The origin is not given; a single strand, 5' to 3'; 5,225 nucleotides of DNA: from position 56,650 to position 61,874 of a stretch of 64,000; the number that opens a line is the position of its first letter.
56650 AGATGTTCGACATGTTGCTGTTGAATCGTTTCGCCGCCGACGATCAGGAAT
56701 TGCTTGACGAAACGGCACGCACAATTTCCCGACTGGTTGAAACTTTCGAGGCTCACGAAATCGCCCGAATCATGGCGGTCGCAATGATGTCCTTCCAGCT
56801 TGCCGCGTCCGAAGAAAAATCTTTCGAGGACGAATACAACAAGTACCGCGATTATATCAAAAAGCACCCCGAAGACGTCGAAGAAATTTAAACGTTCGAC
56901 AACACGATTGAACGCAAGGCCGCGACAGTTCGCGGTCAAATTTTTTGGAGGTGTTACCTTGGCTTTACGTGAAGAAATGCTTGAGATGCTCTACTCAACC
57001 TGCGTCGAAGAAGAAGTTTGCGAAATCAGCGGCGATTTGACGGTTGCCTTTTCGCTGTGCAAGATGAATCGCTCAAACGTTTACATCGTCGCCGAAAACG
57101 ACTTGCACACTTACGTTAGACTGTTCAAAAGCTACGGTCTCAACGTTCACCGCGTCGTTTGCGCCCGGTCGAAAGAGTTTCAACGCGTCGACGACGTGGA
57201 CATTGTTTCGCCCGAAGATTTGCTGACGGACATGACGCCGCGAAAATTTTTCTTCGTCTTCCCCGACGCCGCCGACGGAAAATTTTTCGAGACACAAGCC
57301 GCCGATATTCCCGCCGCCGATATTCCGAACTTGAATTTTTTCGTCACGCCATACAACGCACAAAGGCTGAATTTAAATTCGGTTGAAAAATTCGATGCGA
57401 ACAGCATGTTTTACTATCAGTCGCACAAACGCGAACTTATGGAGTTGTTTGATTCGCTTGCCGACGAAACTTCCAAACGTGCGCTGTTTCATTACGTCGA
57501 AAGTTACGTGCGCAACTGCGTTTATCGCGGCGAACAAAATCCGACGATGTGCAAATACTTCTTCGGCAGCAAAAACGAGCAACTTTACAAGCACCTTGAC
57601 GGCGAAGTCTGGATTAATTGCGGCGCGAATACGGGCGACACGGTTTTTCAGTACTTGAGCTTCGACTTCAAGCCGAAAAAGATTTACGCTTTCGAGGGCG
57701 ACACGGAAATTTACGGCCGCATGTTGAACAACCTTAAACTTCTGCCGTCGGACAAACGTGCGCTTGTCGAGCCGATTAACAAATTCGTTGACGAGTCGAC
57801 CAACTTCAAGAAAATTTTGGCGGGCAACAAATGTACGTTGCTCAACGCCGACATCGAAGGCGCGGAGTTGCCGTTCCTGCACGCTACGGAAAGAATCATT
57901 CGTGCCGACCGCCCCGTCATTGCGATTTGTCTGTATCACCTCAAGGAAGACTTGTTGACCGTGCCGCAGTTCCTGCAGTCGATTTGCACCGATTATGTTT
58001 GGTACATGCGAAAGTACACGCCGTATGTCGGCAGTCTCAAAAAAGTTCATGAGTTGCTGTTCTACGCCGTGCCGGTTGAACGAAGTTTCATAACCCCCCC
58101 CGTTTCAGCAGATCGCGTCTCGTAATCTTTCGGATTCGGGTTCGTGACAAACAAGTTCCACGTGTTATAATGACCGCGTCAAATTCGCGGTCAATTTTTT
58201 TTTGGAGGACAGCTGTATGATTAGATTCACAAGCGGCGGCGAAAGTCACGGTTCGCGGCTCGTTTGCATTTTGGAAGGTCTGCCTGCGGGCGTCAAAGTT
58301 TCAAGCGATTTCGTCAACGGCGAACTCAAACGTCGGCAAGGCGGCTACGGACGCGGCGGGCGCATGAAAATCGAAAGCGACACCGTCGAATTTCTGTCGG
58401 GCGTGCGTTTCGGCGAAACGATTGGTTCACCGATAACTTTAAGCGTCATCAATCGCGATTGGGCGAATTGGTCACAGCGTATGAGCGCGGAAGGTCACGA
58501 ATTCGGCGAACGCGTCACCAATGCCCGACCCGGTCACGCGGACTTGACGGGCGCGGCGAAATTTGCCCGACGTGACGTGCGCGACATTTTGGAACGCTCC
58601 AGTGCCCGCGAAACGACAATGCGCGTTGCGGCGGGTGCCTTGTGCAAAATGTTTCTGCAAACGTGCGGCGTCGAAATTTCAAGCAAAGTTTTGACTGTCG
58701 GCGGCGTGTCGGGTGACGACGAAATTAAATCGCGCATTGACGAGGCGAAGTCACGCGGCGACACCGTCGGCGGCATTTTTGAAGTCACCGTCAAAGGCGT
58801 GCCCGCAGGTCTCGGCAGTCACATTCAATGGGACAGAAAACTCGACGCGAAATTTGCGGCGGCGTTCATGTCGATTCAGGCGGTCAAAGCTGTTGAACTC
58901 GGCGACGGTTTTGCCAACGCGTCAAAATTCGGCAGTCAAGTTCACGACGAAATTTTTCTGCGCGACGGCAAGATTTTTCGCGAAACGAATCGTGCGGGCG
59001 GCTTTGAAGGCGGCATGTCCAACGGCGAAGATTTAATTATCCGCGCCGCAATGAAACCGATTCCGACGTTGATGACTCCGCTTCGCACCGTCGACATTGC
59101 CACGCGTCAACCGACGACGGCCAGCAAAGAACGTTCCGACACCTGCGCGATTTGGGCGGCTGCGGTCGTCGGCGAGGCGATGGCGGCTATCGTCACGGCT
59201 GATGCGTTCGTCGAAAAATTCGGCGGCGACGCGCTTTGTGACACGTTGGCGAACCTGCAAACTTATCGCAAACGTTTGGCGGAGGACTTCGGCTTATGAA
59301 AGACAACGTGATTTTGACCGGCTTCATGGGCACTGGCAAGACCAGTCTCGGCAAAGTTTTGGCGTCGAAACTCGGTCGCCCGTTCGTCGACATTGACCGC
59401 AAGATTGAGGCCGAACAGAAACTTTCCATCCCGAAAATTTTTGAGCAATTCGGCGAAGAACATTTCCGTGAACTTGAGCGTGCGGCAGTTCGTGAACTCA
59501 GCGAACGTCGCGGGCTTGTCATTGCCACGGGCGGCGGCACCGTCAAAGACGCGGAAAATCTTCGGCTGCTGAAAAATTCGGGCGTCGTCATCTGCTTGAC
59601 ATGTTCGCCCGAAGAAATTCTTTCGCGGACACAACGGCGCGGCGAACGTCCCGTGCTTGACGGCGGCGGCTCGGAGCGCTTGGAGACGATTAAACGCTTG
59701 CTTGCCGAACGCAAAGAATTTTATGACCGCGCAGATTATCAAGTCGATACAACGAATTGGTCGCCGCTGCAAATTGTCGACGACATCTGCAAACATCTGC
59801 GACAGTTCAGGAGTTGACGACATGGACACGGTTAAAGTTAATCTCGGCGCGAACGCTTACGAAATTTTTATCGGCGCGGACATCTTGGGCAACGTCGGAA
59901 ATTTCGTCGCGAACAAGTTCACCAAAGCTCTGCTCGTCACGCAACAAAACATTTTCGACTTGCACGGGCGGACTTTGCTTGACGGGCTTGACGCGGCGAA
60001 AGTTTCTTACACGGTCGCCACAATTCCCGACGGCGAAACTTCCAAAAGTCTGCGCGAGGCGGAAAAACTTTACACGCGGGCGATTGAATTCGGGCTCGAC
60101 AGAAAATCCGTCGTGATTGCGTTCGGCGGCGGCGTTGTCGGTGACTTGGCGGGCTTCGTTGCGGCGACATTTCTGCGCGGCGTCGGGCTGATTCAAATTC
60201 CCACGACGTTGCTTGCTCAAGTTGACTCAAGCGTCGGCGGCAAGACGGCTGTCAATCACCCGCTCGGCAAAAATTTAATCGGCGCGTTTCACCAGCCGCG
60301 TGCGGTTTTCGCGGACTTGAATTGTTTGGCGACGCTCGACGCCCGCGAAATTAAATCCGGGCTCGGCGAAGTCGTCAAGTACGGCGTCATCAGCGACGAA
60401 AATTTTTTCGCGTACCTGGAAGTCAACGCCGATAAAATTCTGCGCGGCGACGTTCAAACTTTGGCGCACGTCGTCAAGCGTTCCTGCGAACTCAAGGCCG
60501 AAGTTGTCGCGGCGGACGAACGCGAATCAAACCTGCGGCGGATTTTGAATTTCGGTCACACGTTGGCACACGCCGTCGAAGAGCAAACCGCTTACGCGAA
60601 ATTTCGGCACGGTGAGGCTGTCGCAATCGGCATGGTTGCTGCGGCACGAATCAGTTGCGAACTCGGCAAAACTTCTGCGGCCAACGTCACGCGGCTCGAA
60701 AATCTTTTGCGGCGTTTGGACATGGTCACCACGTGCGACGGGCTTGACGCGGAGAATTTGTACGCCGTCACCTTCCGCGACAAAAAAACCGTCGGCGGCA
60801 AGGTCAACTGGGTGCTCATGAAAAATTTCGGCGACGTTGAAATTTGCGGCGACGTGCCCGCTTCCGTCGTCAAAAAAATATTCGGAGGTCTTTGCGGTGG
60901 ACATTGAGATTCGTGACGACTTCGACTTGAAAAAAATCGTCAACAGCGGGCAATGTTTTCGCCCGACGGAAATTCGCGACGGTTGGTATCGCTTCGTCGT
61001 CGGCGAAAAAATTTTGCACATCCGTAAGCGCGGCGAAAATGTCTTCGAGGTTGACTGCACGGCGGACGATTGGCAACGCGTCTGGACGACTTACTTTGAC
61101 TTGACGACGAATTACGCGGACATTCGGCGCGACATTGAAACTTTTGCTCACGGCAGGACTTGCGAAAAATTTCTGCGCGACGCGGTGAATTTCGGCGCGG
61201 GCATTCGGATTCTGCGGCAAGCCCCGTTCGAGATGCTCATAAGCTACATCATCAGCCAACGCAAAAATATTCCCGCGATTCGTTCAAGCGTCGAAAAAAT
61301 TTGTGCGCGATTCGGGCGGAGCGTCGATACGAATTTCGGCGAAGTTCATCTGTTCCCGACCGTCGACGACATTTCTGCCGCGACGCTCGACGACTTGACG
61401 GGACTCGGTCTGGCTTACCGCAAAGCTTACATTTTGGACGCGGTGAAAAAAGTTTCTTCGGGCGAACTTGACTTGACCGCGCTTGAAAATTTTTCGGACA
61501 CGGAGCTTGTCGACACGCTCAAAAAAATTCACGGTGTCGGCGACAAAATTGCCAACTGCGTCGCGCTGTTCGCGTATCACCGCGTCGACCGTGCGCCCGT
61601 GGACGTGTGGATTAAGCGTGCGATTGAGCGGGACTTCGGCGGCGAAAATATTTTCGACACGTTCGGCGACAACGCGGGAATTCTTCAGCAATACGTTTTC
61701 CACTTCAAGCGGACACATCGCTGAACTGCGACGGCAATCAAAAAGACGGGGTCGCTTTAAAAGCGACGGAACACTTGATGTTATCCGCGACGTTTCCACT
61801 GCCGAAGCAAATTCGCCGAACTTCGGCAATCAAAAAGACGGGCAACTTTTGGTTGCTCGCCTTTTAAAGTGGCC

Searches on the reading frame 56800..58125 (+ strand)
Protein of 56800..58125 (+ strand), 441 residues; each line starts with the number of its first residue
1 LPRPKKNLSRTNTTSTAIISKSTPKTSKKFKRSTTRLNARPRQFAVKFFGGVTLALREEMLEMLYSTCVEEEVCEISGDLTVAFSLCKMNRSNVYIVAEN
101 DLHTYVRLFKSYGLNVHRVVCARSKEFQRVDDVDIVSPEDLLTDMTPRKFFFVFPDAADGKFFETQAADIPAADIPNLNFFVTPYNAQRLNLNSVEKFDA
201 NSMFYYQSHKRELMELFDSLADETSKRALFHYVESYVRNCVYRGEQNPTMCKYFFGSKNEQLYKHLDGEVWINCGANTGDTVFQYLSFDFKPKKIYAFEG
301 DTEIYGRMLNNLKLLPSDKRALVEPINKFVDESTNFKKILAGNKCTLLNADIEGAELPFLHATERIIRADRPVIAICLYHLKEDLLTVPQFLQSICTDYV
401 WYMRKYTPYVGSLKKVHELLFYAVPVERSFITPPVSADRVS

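Call 58: search_protein_families(library=pfam, proteins=[window:56800-58125:+], max_evalue=0.001)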
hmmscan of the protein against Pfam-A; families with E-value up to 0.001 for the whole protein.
window:56800-58125:+ (441 aa): 1 family
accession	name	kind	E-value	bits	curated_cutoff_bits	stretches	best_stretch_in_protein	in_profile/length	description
PF05050.19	Methyltransf_21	-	5e-05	23.9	22.7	0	336-391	106-165/173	Methyltransferase FkbM domain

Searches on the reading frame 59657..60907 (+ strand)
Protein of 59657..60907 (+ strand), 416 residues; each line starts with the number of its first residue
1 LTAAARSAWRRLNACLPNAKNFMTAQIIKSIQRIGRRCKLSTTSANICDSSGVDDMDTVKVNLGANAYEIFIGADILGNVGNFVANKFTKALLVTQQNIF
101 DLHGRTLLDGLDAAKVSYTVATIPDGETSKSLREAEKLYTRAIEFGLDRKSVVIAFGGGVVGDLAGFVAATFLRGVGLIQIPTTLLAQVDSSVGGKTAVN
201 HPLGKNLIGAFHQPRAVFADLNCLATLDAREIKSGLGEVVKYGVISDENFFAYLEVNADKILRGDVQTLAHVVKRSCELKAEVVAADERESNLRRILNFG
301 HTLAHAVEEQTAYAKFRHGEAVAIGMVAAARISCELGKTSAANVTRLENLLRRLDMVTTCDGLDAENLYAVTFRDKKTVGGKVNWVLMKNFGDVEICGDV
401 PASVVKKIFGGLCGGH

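Call 58: search_protein_families(library=pfam, proteins=[window:59657-60907:+], max_evalue=0.001)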
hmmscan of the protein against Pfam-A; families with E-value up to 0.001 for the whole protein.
window:59657-60907:+ (416 aa): 4 families
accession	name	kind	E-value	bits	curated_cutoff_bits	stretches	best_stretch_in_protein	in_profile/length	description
PF01761.26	DHQ_synthase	-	9.6e-49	164.3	24.2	1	122-233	3-114/115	3-dehydroquinate synthase N-terminal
PF24621.2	DHQS_C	-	1.9e-47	161.3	27.6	1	235-378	1-144/144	3-dehydroquinate synthase C-terminal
PF13685.12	Fe-ADH_2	-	1.3e-08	35.5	28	1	72-225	2-146/149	Iron-containing alcohol dehydrogenase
PF00465.25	Fe-ADH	-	5.3e-08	33.1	31.3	1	69-184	3-130/168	Iron-containing alcohol dehydrogenase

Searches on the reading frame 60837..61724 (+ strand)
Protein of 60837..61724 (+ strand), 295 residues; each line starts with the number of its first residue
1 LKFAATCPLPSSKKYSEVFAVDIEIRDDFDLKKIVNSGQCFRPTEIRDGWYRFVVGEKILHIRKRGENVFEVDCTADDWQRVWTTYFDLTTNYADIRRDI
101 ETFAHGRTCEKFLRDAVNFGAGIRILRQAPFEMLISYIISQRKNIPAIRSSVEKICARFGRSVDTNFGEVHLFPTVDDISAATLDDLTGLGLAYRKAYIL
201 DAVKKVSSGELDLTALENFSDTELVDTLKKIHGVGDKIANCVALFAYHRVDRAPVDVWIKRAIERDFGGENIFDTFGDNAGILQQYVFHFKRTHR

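Call 58: search_protein_families(library=pfam, proteins=[window:60837-61724:+], max_evalue=0.001)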
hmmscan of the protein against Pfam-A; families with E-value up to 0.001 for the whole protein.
window:60837-61724:+ (295 aa): 2 families
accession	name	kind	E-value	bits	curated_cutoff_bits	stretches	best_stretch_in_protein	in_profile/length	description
PF07934.18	OGG_N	-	1.8e-16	60.8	23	1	27-134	7-115/115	8-oxoguanine DNA glycosylase, N-terminal domain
PF00730.31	HhH-GPD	-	1.6e-08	35.3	26.2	1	135-270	1-90/108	HhH-GPD superfamily base excision DNA repair protein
